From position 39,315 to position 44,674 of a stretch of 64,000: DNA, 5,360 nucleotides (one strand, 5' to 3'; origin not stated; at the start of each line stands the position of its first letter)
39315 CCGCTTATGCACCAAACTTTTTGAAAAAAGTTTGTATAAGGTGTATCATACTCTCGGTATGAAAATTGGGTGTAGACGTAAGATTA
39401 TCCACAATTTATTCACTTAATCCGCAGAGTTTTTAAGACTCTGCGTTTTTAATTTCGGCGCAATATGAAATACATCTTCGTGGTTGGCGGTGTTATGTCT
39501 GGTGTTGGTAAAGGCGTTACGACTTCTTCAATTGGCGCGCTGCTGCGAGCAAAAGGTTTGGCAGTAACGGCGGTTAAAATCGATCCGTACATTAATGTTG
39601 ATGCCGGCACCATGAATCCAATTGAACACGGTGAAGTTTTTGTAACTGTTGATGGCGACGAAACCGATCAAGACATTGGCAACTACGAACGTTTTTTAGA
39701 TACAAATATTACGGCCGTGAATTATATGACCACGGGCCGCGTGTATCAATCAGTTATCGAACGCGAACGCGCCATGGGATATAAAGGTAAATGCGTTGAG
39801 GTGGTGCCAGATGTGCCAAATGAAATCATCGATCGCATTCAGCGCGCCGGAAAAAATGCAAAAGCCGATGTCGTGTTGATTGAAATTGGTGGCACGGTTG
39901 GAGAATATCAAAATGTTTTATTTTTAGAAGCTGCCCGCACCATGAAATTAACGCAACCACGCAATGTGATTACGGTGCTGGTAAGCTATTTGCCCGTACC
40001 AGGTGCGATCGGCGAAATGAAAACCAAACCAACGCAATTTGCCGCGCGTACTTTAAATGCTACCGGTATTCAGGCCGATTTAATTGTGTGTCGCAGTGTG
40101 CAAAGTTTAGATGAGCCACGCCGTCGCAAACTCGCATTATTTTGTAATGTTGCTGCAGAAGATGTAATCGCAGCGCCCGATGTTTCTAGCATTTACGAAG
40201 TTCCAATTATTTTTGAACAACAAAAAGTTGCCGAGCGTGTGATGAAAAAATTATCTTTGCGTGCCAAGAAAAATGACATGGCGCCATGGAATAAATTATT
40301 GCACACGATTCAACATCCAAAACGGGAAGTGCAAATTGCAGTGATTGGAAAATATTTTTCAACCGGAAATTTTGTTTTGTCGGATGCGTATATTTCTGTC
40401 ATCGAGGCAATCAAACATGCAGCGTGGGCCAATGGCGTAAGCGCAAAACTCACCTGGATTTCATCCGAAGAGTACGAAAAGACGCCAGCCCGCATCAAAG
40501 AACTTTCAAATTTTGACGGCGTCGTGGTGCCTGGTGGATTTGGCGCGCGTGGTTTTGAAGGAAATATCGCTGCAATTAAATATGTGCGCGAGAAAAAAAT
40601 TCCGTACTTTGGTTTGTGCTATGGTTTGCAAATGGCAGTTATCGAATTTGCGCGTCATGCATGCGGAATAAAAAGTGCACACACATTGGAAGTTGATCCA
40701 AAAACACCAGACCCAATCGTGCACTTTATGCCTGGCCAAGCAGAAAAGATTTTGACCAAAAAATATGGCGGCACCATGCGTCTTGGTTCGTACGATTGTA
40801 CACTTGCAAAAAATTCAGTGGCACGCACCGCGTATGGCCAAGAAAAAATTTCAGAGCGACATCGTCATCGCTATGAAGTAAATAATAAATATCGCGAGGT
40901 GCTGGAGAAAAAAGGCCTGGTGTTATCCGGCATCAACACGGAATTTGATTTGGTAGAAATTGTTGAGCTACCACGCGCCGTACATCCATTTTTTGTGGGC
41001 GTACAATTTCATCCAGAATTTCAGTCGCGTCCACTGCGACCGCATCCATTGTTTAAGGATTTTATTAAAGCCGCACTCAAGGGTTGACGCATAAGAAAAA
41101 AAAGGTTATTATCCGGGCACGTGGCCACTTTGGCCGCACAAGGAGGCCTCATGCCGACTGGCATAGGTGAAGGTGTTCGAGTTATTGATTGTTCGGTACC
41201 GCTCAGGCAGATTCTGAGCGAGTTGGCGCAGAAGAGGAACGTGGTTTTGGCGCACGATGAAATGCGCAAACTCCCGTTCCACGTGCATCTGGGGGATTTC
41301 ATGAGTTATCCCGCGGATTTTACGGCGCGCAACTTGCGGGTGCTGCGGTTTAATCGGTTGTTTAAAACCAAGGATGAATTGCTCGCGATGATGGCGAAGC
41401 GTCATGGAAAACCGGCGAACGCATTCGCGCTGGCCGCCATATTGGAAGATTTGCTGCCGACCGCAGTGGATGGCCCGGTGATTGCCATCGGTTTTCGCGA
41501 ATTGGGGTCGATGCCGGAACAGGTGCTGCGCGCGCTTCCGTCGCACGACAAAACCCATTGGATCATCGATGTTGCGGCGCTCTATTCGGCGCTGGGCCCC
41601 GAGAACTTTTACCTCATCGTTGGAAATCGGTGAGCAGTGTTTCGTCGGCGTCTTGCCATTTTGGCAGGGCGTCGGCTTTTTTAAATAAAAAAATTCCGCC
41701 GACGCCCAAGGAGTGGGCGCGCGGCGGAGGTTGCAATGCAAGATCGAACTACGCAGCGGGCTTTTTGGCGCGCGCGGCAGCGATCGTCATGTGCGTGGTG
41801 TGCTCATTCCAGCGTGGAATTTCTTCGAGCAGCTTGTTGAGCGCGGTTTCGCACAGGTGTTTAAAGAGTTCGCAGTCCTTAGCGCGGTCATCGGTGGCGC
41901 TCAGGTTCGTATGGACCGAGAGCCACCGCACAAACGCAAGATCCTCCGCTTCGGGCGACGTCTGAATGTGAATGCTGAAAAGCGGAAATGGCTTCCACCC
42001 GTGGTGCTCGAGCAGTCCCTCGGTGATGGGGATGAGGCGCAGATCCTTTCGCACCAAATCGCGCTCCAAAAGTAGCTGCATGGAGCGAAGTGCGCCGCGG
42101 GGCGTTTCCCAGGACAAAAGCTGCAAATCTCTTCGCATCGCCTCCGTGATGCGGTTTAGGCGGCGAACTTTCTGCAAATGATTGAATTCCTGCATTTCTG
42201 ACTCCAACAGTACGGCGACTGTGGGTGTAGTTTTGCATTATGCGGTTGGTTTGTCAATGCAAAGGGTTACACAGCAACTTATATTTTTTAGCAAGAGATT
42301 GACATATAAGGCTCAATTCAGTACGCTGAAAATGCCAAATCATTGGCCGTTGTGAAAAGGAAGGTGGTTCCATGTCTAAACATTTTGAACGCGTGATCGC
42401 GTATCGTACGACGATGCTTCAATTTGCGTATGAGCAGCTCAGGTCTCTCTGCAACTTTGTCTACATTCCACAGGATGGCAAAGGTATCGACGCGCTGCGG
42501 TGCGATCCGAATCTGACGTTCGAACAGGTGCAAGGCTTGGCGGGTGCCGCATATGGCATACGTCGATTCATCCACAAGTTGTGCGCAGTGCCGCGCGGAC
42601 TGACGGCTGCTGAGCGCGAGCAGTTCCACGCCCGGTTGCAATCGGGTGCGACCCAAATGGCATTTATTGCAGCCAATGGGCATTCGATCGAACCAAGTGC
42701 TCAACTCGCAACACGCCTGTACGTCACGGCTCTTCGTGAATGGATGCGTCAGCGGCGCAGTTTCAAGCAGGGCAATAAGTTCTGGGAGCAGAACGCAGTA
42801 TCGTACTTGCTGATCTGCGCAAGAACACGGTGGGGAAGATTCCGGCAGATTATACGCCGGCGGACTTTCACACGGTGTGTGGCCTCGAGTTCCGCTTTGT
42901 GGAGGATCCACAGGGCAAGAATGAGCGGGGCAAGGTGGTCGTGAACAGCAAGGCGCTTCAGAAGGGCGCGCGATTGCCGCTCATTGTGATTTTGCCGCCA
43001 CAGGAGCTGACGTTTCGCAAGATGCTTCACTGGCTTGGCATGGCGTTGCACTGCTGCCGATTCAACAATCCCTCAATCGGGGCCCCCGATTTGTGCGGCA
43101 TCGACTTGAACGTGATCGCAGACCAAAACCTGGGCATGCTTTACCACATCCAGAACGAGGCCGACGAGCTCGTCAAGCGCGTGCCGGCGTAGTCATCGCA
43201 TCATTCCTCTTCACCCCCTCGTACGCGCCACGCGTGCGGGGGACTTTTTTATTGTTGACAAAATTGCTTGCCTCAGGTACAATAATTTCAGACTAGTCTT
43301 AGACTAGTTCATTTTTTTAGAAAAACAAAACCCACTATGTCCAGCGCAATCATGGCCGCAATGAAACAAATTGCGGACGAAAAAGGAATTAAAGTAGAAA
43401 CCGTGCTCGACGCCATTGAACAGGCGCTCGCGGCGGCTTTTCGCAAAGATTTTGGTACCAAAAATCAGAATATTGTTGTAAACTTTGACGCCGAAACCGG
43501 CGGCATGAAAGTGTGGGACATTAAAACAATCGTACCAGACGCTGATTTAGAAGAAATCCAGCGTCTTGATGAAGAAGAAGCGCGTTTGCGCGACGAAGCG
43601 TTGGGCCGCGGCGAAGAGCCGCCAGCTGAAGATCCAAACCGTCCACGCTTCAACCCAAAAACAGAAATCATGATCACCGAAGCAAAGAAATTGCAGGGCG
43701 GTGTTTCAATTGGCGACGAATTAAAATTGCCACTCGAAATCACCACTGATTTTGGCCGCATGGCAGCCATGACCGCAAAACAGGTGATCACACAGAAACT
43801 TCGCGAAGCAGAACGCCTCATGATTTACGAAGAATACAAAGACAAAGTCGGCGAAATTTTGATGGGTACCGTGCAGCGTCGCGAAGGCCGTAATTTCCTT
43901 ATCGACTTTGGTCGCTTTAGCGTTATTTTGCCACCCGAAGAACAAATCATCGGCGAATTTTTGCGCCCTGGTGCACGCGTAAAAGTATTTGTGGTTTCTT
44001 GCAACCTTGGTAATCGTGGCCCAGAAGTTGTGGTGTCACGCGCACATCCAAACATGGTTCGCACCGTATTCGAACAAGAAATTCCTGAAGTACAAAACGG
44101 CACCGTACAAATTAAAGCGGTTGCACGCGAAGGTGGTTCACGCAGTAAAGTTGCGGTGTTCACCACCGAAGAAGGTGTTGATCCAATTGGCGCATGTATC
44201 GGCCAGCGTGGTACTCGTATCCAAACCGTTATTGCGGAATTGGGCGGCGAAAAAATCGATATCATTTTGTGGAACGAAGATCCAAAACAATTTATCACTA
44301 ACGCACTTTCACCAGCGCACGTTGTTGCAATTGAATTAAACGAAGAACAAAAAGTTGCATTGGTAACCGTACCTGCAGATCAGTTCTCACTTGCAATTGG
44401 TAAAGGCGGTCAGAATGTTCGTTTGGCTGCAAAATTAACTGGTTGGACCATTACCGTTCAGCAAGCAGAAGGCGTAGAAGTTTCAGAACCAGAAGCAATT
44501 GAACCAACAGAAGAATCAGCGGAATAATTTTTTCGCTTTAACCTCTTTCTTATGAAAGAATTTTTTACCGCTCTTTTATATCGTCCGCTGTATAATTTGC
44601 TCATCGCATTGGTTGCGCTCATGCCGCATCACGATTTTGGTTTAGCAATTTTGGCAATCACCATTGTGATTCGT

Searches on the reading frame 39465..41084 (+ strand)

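Call 89: search_protein_families(library=pfam, max_evalue=0.0001, proteins=[window:39465-41084:+])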
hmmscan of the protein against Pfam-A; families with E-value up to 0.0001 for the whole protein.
window:39465-41084:+ (540 aa): 4 families
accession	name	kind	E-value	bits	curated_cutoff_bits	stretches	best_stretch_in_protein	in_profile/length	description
PF06418.20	CTP_synth_N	-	2e-105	352.4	26.1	1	2-265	1-265/265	CTP synthase N-terminus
PF00117.34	GATase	-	7.9e-38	130.5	22.8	1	305-535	2-189/190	Glutamine amidotransferase class-I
PF01656.29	CbiA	-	1.3e-05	25.6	25.4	1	7-201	3-54/125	CobQ/CobB/MinD/ParA nucleotide binding domain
PF07722.19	Peptidase_C26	-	1.8e-05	25.1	20.5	0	368-518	95-219/219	Peptidase C26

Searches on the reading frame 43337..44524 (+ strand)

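Call 89: search_protein_families(library=pfam, max_evalue=0.0001, proteins=[window:43337-44524:+])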
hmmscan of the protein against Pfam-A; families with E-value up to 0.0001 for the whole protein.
window:43337-44524:+ (396 aa): 4 families
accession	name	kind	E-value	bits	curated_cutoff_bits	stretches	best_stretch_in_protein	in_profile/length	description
PF08529.16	NusA_N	-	7.4e-33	113.7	23.8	1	5-160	2-118/119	NusA N-terminal domain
PF13184.12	KH_5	-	1.5e-28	99.1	27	1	267-333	2-68/69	NusA-like KH domain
PF00013.35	KH_1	-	2e-05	24.7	21.5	0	343-379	4-40/66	KH domain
PF23095.1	KH_NusA_C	-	9.2e-05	22.9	34.2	0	341-374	1-34/59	Transcription termination/antitermination protein NusA, KH domain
